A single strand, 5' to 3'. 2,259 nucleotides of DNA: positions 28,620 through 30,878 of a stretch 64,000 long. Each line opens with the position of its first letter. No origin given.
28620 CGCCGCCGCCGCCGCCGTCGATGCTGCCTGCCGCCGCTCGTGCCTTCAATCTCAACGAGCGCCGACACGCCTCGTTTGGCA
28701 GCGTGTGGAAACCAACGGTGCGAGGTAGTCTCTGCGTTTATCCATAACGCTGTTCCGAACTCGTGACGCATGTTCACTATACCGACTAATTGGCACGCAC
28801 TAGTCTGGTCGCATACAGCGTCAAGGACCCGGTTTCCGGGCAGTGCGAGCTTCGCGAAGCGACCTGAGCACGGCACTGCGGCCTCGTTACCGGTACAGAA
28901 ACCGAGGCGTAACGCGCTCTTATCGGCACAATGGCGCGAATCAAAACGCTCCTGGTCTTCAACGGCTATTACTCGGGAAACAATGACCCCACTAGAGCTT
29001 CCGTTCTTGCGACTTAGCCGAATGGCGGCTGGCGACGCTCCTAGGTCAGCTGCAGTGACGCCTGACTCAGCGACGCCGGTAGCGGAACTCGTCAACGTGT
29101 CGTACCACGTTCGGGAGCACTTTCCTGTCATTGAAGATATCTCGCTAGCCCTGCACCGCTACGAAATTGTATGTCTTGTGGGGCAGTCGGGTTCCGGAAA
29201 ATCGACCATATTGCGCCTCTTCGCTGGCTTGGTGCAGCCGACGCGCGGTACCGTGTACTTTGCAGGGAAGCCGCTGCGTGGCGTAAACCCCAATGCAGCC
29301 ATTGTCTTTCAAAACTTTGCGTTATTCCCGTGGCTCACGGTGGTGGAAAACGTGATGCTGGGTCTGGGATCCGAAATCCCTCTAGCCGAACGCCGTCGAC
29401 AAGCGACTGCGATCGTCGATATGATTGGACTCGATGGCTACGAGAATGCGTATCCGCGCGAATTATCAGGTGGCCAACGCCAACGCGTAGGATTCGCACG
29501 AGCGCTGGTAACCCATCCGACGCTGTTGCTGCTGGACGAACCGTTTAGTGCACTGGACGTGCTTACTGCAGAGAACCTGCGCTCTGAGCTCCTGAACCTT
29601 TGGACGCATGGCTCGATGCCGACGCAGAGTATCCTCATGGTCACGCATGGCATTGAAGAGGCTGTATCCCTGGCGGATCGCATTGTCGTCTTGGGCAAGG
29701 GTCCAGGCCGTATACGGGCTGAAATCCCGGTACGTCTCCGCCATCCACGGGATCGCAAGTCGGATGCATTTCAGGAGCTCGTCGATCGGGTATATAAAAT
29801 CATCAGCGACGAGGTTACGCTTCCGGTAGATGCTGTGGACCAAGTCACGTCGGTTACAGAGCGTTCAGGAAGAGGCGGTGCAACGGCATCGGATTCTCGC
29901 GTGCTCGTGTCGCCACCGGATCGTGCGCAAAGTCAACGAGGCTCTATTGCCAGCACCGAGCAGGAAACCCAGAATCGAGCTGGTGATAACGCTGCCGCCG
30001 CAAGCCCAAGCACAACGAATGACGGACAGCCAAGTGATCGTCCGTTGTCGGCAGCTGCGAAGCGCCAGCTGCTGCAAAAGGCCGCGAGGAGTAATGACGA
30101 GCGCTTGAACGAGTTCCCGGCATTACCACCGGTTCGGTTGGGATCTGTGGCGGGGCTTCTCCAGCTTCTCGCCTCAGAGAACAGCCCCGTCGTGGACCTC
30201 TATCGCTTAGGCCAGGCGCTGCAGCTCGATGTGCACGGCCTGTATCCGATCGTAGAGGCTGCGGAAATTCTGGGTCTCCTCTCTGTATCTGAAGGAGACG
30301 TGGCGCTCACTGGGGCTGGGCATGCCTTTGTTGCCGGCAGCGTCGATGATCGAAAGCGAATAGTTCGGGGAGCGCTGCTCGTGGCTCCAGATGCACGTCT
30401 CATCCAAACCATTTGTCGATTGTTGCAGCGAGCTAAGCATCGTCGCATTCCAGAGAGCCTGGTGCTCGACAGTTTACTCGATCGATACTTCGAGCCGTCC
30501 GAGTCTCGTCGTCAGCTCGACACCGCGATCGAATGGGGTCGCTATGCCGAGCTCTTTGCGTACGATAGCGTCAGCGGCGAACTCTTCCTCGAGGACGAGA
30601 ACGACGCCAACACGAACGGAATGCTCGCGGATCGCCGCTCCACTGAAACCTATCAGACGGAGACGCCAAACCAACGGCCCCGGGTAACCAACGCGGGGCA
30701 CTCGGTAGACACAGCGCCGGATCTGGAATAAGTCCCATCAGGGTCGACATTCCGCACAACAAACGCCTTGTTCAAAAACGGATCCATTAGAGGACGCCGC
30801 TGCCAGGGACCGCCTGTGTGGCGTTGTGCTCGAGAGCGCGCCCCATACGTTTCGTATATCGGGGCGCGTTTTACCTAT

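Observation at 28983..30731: Solitary bacterial-type NitT/TauT ABC ATPase with AAA-associated C-terminal domain in a eukaryotic context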

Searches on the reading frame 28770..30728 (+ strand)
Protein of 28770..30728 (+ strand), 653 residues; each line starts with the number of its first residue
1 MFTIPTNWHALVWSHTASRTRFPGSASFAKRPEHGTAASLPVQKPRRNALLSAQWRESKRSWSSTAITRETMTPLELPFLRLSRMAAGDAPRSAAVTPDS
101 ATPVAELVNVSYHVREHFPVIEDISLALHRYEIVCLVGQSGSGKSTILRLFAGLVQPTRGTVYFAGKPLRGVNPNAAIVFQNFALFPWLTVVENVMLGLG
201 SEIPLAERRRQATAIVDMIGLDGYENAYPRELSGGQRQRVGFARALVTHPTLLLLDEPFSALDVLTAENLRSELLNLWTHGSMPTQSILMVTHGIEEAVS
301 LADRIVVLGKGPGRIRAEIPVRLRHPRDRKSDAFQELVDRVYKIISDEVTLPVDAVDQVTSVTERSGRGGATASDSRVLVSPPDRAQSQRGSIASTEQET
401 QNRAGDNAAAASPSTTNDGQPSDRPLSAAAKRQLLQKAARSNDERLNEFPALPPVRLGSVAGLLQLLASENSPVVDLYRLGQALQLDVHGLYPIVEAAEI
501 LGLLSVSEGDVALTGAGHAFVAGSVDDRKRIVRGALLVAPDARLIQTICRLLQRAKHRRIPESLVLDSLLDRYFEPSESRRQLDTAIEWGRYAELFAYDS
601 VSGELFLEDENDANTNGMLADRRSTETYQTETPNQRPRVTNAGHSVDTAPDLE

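Call 3: search_protein_families(library=pfam, proteins=[window:28983-30728:+], max_evalue=0.01)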
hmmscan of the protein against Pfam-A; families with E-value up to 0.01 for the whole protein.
window:28983-30728:+ (582 aa): 10 families
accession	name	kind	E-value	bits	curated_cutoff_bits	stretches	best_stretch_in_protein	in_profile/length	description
PF00005.33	ABC_tran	-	1.6e-32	113.4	25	1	51-188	2-136/137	ABC transporter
PF09821.14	AAA_assoc_C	-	2.1e-31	109.4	27.6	1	407-528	1-119/119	C-terminal AAA-associated domain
PF13304.12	AAA_21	-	1.9e-06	28.6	27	0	62-83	1-22/304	AAA domain, putative AbiEii toxin, Type IV TA system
PF13191.12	AAA_16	-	4.2e-05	24.5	32.6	1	58-186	22-140/167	AAA ATPase domain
PF13555.12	AAA_29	-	0.002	18.3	27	1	57-77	19-39/61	P-loop containing region of AAA domain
PF25199.1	nSTAND_NTPase5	-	0.0025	18.1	34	0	59-123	40-104/145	Novel STAND NTPase 5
PF03193.22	RsgA_GTPase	-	0.0028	17.9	30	1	49-82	96-128/174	RsgA GTPase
PF06414.18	Zeta_toxin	-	0.003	17.5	22.3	1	62-105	18-61/199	Zeta toxin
PF13401.12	AAA_22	-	0.0043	17.8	27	0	61-95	6-33/130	AAA domain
PF20703.3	nSTAND1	-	0.0065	16.6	27.1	0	50-88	23-59/379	Novel STAND NTPase 1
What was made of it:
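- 30105..30614 (+): C-terminal tandem winged-helix module (residues 446-615; Pfam AAA_assoc_C match at 30201-30566). Pfam E 2.1e-31 (call 3).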

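Call 4: search_protein_families(library=ncbifam, proteins=[window:28983-30728:+], max_evalue=0.01)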
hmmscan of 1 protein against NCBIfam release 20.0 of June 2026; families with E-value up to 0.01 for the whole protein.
window:28983-30728:+ (582 aa): 188 families (the best 25 are shown)
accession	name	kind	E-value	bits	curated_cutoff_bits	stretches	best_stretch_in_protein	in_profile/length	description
TIGR03265.1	PhnT2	equivalog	6.3e-58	196.7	457.7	1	45-240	15-211/353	putative 2-aminoethylphosphonate ABC transporter ATP-binding protein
NF008421.0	PRK11248.1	equivalog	1.1e-56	192.1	357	1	47-250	14-215/255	taurine ABC transporter ATP-binding subunit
TIGR01184.1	ntrCD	subfamily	4.7e-56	190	291.8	1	50-259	1-211/230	nitrate ABC transporter ATP-binding protein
NF040729.1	ABC_ATP_SaoA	equivalog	1.1e-54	185.5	360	1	44-275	15-244/248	ABC transporter ATP-binding protein SaoA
TIGR01186.1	proV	subfamily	2.3e-51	175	326.6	1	50-240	9-206/363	betaine/proline/choline family ABC transporter ATP-binding protein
NF008420.0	PRK11247.1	equivalog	9.1e-51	172.5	395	1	39-274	18-242/257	aliphatic sulfonates ABC transporter ATP-binding protein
TIGR03258.1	PhnT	equivalog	1.2e-49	169.3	499.15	1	35-242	12-218/359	2-aminoethylphosphonate ABC transport system ATP-binding subunit PhnT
TIGR00968.1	3a0106s01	subfamily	4.6e-49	167.1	342.75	1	46-240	12-207/237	sulfate ABC transporter ATP-binding protein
NF043075.1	MMSYN1_0197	equivalog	1.1e-47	162.6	550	1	36-240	5-209/341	spermidine/putrescine ABC transporter ATP-binding protein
NF006987.0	PRK09452.1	equivalog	4.5e-47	160.6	482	1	26-240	10-224/378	spermidine/putrescine ABC transporter ATP-binding protein PotA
NF008653.0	PRK11650.1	subfamily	3.5e-46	157.9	432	1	36-240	6-211/357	sn-glycerol-3-phosphate ABC transporter ATP-binding protein UgpC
TIGR03415.1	ABC_choXWV_ATP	equivalog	3.8e-46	157.8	483.75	1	50-289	40-290/382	choline ABC transporter ATP-binding protein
TIGR01187.1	potA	subfamily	2.3e-45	155.1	355.6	1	65-240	1-177/325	polyamine ABC transporter ATP-binding protein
NF040840.2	tungstate_WtpC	equivalog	4.2e-44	151.2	440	1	49-258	15-225/347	tungstate ABC transporter ATP-binding protein WtpC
NF008105.0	PRK10851.1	equivalog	5.8e-43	147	502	1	46-241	14-214/362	sulfate/thiosulfate ABC transporter ATP-binding protein CysA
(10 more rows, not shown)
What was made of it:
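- On NitT/TauT importers with known substrates (NrtABCD, CmpABCD/BCT1, TauABC, SsuABC): TauB 192 against 357, NtrCD 190 against 291.8, SsuB 172.5 against 395, PhnT2 196.7 against 457.7 (call 4).
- NCBIfam scores are far below every equivalog cut-off (call 4).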

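Call 5: find_homologous_proteins(query=window:28983-30728:+)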
Query window:28983-30728:+ (582 aa): 8000 proteins with E <= 0.001 among 8000 candidates; the best 120 are listed.
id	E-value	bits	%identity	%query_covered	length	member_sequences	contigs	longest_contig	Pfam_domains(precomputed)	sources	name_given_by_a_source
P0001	0.0e+0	1273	100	100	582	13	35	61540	PF00005.34,PF09821.15,PF13304.13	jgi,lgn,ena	jgi:NitT/TauT family transport system ATP-binding protein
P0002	2.7e-248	843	77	90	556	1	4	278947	PF00005.34,PF09821.15,PF13304.13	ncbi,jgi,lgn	jgi:NitT/TauT family transport system ATP-binding protein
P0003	2.9e-248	843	75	95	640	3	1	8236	PF00005.34,PF09821.15,PF13304.13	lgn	-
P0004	1.0e-207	710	68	88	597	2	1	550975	PF00005.34,PF09821.15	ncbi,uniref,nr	ncbi:hypothetical protein CDCA_CDCA04G1341 [Cyanidium caldarium]|uniref:Probable ATP-dependent trans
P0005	1.6e-148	514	50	85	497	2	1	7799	PF00005.34,PF09821.15,PF13304.13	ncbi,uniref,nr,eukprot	ncbi:ABC transporter, sulfate transport, ATP-binding protein isoform 2 [Galdieria sulphuraria]|unire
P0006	3.5e-147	510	49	84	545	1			PF00005.34,PF09821.15,PF13304.13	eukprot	eukprot:jgi/Galph1/2456/GphlegSOOS_G1120.1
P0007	5.9e-147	509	52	85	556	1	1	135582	PF00005.34,PF09821.15,PF13304.13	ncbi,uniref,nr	ncbi:hypothetical protein GpartN1_g7650.t1 [Galdieria partita]|uniref:Probable ATP-dependent transpo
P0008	1.2e-146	508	50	91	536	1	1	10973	PF00005.34,PF09821.15,PF13304.13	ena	-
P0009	8.7e-145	502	49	91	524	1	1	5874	PF00005.34,PF09821.15,PF13304.13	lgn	-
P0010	3.3e-144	500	49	87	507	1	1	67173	PF00005.34,PF09821.15,PF13304.13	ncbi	ncbi:unnamed protein product [Agarophyton chilense]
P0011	8.7e-144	498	52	88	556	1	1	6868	PF00005.34,PF09821.15,PF13304.13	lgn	-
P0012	9.3e-144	498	47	90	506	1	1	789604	PF00005.34,PF09821.15,PF13304.13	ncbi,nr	ncbi:ABC transporter sulfate transport ATP-binding protein isoform 1 [Gracilaria domingensis]|nr:ABC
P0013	2.2e-143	497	62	43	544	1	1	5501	PF00005.34,PF09821.15,PF13304.13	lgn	-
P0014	2.2e-143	497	48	91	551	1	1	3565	PF00005.34,PF09821.15,PF13304.13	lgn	-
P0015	3.6e-143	496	51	88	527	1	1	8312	PF00005.34,PF09821.15,PF13304.13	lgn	-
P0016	4.7e-143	496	50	88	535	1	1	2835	PF00005.34,PF09821.15,PF13304.13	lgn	-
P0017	5.1e-143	496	49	93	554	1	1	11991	PF00005.34,PF09821.15,PF13304.13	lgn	-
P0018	5.2e-143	496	51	87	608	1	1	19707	PF00005.34,PF09821.15,PF13304.13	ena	-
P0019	1.1e-142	495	48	87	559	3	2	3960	PF00005.34,PF09821.15,PF03193.23,PF13304.13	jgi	-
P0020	2.2e-142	494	50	88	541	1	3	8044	PF00005.34,PF09821.15,PF13304.13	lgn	-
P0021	2.3e-142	494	51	88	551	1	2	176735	PF00005.34,PF09821.15,PF13304.13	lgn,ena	-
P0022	5.0e-142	493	50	88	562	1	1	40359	PF00005.34,PF09821.15,PF13304.13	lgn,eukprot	eukprot:Plantae.Rhodophyta-Hildenbrandia_rubra.ctg7109.p1 GENE.Plantae.Rhodophyta-Hildenbrandia_rubr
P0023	5.9e-142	492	49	90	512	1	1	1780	PF00005.34,PF09821.15,PF13304.13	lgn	-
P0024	6.4e-142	492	63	40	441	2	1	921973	PF00005.34,PF09821.15,PF13304.13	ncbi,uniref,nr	ncbi:Putative ABC transporter, ATP-binding protein [Planktothrix sp. PCC 11201]|uniref:ABC transport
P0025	9.1e-142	492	51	87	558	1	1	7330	PF00005.34,PF09821.15,PF13304.13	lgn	-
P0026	1.0e-141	492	51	85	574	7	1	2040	PF00005.34,PF09821.15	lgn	-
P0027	1.2e-141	491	47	90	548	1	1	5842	PF00005.34,PF09821.15,PF13304.13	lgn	-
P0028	1.4e-141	491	60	45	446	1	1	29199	PF00005.34,PF09821.15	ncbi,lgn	-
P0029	1.8e-141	491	47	90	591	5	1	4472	PF00005.34,PF09821.15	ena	-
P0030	2.9e-141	490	51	86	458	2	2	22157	PF00005.34,PF09821.15,PF13304.13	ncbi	-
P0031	6.0e-141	489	49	89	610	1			PF00005.34,PF09821.15,PF13304.13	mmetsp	mmetsp:Transcript_13411/g.24060 ORF Transcript_13411/g.24060 Transcript_13411/m.24060 type:complete 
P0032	8.8e-141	489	48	91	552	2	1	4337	PF00005.34,PF09821.15,PF13304.13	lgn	-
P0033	9.3e-141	489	63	40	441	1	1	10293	PF00005.34,PF09821.15,PF13304.13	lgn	-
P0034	9.6e-141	488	61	44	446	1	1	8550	PF00005.34,PF09821.15,PF13304.13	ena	-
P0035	1.1e-140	488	46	86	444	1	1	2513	PF00005.34,PF09821.15,PF13304.13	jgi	jgi:NitT/TauT family transport system ATP-binding protein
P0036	1.2e-140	488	48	89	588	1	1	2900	PF00005.34,PF09821.15,PF13304.13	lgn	-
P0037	1.4e-140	488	48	89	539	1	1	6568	PF00005.34,PF09821.15,PF13304.13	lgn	-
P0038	1.5e-140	488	60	44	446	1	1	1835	PF00005.34,PF09821.15,PF13304.13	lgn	-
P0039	2.8e-140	487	60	44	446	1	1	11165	PF00005.34,PF09821.15,PF13304.13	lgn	-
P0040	5.3e-140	486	50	87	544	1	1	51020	PF00005.34,PF09821.15,PF13304.13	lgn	-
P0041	6.0e-140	486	60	44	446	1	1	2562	PF00005.34,PF09821.15,PF13304.13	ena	-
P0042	1.2e-139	485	62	43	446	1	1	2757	PF00005.34,PF09821.15,PF13304.13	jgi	jgi:NitT/TauT family transport system ATP-binding protein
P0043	1.3e-139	485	47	90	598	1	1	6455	PF00005.34,PF09821.15,PF13304.13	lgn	-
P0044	1.5e-139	485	60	45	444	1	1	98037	PF00005.34,PF09821.15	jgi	jgi:NitT/TauT family transport system ATP-binding protein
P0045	1.6e-139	484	50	87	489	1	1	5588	PF00005.34,PF09821.15,PF13304.13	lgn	-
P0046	1.9e-139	484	52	85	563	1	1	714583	PF00005.34,PF09821.15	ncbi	ncbi:hypothetical protein MMPV_008219 [Pyropia vietnamensis]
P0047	2.0e-139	484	48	90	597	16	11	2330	PF00005.34,PF09821.15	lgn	-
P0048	2.0e-139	484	51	89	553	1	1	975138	PF00005.34,PF09821.15,PF13304.13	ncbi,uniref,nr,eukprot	ncbi:putative ABC transporter ATP-binding protein [Porphyridium purpureum]|uniref:Probable ATP-depen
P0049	2.2e-139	484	49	87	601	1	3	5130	PF00005.34,PF09821.15,PF13304.13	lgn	-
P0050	2.4e-139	484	47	87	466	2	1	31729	PF00005.34,PF09821.15,PF20703.4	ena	-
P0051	3.2e-139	483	63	40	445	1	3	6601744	PF00005.34,PF09821.15,PF13304.13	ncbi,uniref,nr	ncbi:putative ABC transporter ATP-binding protein MJ0412 [Planktothrix tepida]|uniref:ABC transporte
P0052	3.7e-139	483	65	40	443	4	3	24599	PF00005.34,PF09821.15,PF13304.13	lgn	-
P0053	4.4e-139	483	60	43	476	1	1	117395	PF00005.34,PF09821.15,PF13304.13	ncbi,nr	ncbi:Uncharacterized ABC transporter ATP-binding protein [Galdieria sulphuraria]|nr:Uncharacterized 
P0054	4.4e-139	483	59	43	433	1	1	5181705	PF00005.34,PF09821.15,PF13304.13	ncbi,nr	ncbi:MAG: nitrate/sulfonate/bicarbonate ABC transporter ATP-binding protein [Planktothrix sp. GU0601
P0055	4.7e-139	483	50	87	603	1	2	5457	PF00005.34,PF09821.15,PF13304.13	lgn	-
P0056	6.0e-139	483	46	85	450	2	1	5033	PF00005.34,PF09821.15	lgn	-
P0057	6.3e-139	482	62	43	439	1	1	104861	PF00005.34,PF09821.15,PF13304.13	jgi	jgi:NitT/TauT family transport system ATP-binding protein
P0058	7.1e-139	482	64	40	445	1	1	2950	PF00005.34,PF09821.15,PF13304.13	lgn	-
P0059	9.4e-139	482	62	40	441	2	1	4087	PF00005.34,PF09821.15,PF13304.13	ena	-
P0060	9.6e-139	482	60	42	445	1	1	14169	PF00005.34,PF09821.15,PF13304.13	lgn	-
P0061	1.1e-138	482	62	43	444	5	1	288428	PF00005.34,PF09821.15,PF13304.13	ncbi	-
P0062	1.2e-138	482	63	42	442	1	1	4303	PF00005.34,PF09821.15,PF13304.13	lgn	-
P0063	1.2e-138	482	63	42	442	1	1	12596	PF00005.34,PF09821.15,PF13304.13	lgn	-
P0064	1.6e-138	481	64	39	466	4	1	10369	PF00005.34,PF09821.15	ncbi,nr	ncbi:MAG: nitrate/sulfonate/bicarbonate ABC transporter ATP-binding protein [Rhizonema sp. NSF051]|n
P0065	1.8e-138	481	50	83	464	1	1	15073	PF00005.34,PF09821.15,PF13304.13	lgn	-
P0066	2.4e-138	481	45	87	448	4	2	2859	PF00005.34,PF09821.15,PF13304.13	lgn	-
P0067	2.5e-138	480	64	40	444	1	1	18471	PF00005.34,PF09821.15,PF13304.13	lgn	-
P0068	2.6e-138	480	62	42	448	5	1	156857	PF00005.34,PF09821.15,PF13304.13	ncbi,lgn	ncbi:MAG: nitrate/sulfonate/bicarbonate ABC transporter ATP-binding protein [Coleofasciculaceae cyan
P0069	3.5e-138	480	62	40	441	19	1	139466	PF00005.34,PF09821.15,PF13304.13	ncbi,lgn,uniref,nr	ncbi:ABC transporter related [Planktothrix agardhii CCAP 1459/11A]|uniref:ABC transporter related n=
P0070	6.2e-138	479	62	43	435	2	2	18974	PF00005.34,PF09821.15,PF13304.13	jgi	-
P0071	6.8e-138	479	59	44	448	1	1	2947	PF00005.34,PF09821.15,PF13304.13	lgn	-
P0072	7.0e-138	479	61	44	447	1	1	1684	PF00005.34,PF09821.15,PF20703.4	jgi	jgi:NitT/TauT family transport system ATP-binding protein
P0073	7.0e-138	479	61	44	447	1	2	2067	PF00005.34,PF09821.15,PF20703.4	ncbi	-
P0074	8.2e-138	479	63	40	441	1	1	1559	PF00005.34,PF09821.15,PF20703.4,PF13304.13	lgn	-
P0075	9.5e-138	479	65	40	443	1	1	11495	PF00005.34,PF09821.15,PF13304.13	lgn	-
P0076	1.1e-137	478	64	40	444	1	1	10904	PF00005.34,PF09821.15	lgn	-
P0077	1.2e-137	478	57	50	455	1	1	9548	PF00005.34,PF09821.15,PF13304.13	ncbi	-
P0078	1.4e-137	478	65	39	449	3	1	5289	PF00005.34,PF09821.15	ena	-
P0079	1.5e-137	478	59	44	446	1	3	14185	PF00005.34,PF09821.15,PF13304.13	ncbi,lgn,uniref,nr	ncbi:nitrate/sulfonate/bicarbonate ABC transporter ATP-binding protein [Nostoc sp. 106C]|uniref:ABC 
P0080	1.6e-137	478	62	41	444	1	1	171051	PF00005.34,PF09821.15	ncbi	-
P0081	1.7e-137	478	60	44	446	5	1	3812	PF00005.34,PF09821.15,PF13304.13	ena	-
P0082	2.0e-137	478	65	40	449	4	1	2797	PF00005.34,PF09821.15,PF13304.13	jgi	jgi:NitT/TauT family transport system ATP-binding protein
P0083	2.2e-137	477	50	83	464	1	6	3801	PF00005.34,PF09821.15,PF13304.13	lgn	-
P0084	2.6e-137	477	62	41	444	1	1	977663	PF00005.34,PF09821.15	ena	-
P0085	2.6e-137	477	62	40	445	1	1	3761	PF00005.34,PF09821.15,PF13304.13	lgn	-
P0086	3.2e-137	477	60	44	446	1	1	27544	PF00005.34,PF09821.15,PF13304.13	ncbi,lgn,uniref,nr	ncbi:nitrate ABC transporter ATP-binding protein [Nostoc sp. T09]|uniref:ABC transporter ATP-binding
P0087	3.3e-137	477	62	42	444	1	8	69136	PF00005.34,PF09821.15,PF13304.13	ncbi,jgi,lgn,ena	-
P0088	3.3e-137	477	62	40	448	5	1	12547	PF00005.34,PF09821.15,PF13304.13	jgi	jgi:NitT/TauT family transport system ATP-binding protein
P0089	3.8e-137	477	63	40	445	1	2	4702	PF00005.34,PF09821.15,PF13304.13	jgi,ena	-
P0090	4.2e-137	476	59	44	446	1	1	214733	PF00005.34,PF09821.15,PF13304.13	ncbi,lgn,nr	ncbi:nitrate ABC transporter ATP-binding protein [Nostoc sp. RF31YmG]|nr:nitrate ABC transporter ATP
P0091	4.2e-137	476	64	40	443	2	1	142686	PF00005.34,PF09821.15,PF13304.13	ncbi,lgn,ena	-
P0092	4.4e-137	476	62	42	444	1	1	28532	PF00005.34,PF09821.15,PF13304.13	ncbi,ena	-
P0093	4.7e-137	476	47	85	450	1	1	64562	PF00005.34,PF09821.15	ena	-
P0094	5.7e-137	476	60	43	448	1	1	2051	PF00005.34,PF09821.15,PF13304.13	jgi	jgi:NitT/TauT family transport system ATP-binding protein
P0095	5.8e-137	476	47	85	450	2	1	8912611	PF00005.34,PF09821.15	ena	-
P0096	6.9e-137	476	46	85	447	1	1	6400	PF00005.34,PF09821.15,PF13304.13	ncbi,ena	-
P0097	7.2e-137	476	57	48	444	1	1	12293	PF00005.34,PF09821.15,PF13304.13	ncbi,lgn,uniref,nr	ncbi:ABC transporter ATP-binding protein [Aerosakkonema funiforme]|uniref:AAA-associated domain-cont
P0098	8.5e-137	475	49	85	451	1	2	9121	PF00005.34,PF09821.15,PF25199.2,PF13304.13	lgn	-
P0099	9.1e-137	475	62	41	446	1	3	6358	PF00005.34,PF09821.15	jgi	jgi:NitT/TauT family transport system ATP-binding protein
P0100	1.0e-136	475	62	42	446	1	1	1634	PF00005.34,PF09821.15,PF13304.13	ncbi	-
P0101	1.0e-136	475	65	40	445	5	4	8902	PF00005.34,PF09821.15,PF13304.13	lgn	-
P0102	1.1e-136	475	62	41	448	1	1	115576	PF00005.34,PF09821.15,PF13304.13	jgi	jgi:NitT/TauT family transport system ATP-binding protein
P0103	1.2e-136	475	64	40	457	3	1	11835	PF00005.34,PF09821.15,PF20703.4,PF13304.13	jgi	jgi:NitT/TauT family transport system ATP-binding protein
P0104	1.2e-136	475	62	41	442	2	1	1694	PF00005.34,PF09821.15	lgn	-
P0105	1.3e-136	475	62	42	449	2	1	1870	PF00005.34,PF09821.15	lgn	-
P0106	1.6e-136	475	61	43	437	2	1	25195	PF00005.34,PF09821.15,PF13304.13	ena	-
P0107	1.8e-136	474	54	52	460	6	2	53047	PF00005.34,PF09821.15,PF13304.13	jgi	-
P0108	2.0e-136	474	60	43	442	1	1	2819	PF00005.34,PF09821.15,PF13304.13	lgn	-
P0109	2.1e-136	474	64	39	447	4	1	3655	PF00005.34,PF09821.15,PF13304.13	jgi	-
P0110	2.1e-136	474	49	87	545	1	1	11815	PF00005.34,PF13476.13,PF09821.15,PF13304.13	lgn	-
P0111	2.1e-136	474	59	44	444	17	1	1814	PF00005.34,PF09821.15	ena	-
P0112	2.4e-136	474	60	43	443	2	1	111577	PF00005.34,PF09821.15,PF13304.13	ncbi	-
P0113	2.7e-136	474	61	41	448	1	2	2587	PF00005.34,PF09821.15,PF13304.13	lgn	-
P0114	2.8e-136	474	55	50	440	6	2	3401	PF00005.34,PF09821.15,PF13304.13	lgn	-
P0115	2.8e-136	474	48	85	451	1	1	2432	PF00005.34,PF09821.15,PF13304.13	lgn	-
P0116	4.5e-136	473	62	42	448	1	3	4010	PF00005.34,PF09821.15,PF13304.13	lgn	-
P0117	5.1e-136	473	50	84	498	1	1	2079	PF00005.34,PF09821.15,PF13304.13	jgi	-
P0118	5.3e-136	473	64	40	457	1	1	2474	PF00005.34,PF09821.15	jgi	-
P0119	6.0e-136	473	63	39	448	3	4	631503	PF00005.34,PF09821.15,PF13304.13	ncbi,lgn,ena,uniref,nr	ncbi:nitrate/sulfonate/bicarbonate ABC transporter ATP-binding protein [Aetokthonos hydrillicola Thu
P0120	6.2e-136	473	47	87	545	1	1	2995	PF00005.34,PF09821.15,PF13304.13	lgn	-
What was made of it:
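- The domain architecture is bacterial-type, and JGI's prokaryotic pipeline names the protein a NitT/TauT ATPase (call 5).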
